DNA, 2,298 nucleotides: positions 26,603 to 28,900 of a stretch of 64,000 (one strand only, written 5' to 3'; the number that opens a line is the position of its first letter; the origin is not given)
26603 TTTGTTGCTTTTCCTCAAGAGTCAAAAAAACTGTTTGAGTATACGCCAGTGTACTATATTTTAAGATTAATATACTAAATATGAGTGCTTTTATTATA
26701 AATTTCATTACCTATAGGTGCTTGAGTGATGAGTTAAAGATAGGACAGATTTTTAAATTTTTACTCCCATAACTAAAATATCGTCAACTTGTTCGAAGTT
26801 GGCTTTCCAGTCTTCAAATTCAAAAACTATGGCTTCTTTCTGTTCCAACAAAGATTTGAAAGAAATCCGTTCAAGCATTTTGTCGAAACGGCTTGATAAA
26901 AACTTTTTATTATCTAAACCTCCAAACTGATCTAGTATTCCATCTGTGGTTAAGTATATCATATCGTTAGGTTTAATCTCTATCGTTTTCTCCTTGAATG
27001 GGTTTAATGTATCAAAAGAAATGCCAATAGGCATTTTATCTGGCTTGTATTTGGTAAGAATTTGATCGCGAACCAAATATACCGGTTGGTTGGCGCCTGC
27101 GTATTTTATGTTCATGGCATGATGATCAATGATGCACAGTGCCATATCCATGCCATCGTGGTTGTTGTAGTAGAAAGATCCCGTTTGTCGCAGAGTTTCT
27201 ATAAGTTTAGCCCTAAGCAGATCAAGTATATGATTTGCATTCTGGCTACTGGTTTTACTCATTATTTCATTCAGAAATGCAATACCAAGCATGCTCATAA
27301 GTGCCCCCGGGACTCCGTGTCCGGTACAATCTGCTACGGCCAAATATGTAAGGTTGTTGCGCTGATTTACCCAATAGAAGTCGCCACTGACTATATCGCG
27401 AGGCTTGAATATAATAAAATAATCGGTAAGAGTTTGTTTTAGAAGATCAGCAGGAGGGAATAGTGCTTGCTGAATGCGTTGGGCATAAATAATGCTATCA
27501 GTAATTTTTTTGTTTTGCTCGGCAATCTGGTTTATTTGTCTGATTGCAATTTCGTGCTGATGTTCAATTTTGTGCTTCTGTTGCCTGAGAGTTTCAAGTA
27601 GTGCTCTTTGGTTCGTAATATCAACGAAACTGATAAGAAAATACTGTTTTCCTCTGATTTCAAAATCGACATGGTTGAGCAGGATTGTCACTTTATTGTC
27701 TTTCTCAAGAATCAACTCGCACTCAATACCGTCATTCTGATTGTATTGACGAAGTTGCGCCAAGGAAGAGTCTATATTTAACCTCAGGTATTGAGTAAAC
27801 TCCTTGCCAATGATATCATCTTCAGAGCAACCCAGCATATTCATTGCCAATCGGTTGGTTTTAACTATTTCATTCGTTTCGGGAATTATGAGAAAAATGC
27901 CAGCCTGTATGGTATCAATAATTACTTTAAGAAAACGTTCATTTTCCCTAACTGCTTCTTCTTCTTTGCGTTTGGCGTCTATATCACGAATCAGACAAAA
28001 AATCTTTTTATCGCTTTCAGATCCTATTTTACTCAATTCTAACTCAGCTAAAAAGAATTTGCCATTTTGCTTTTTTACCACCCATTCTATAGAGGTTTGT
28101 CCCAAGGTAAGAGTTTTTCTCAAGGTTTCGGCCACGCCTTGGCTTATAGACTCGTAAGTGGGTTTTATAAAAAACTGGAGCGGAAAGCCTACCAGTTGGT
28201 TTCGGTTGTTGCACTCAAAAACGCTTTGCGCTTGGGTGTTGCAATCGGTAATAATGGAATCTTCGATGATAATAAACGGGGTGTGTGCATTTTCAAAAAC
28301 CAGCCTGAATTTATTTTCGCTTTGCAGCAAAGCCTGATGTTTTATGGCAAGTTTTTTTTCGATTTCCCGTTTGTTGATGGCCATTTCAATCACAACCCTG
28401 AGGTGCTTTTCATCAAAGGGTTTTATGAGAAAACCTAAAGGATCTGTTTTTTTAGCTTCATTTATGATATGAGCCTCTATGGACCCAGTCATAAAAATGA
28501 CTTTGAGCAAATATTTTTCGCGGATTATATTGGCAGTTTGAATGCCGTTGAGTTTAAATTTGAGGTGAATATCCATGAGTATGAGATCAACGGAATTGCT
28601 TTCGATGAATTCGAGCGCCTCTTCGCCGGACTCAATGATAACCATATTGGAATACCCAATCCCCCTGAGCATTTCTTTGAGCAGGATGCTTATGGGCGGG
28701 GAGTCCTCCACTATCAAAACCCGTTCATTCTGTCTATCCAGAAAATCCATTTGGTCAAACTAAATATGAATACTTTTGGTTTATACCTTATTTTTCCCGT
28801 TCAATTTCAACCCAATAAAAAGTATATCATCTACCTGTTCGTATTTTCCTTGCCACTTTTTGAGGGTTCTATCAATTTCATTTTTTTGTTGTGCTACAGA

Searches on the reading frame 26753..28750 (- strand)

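Call 91: search_protein_families(library=pfam, proteins=[window:26753-28750:-], max_evalue=0.00001)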
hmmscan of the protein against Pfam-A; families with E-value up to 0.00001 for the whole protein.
window:26753-28750:- (665 aa): 6 families
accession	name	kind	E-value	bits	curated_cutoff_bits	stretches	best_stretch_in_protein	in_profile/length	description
PF07228.17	SpoIIE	-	8.9e-21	75.1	25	1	468-664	5-190/192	Stage II sporulation protein E (SpoIIE)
PF00072.30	Response_reg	-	1.6e-19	70.5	30.2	1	11-121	1-110/111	Response regulator receiver domain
PF13426.13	PAS_9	-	1.7e-14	54.4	27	1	159-257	4-101/103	PAS domain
PF00989.32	PAS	-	2.3e-12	47.3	22.6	1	147-257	2-113/113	PAS fold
PF13188.13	PAS_8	-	2e-09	37.5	21.8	0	146-194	1-50/65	PAS domain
PF24820.1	Diguanyl_cycl_sensor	-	2.4e-07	31.1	28.1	0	278-336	2-59/109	Diguanylate cyclase-like sensor domain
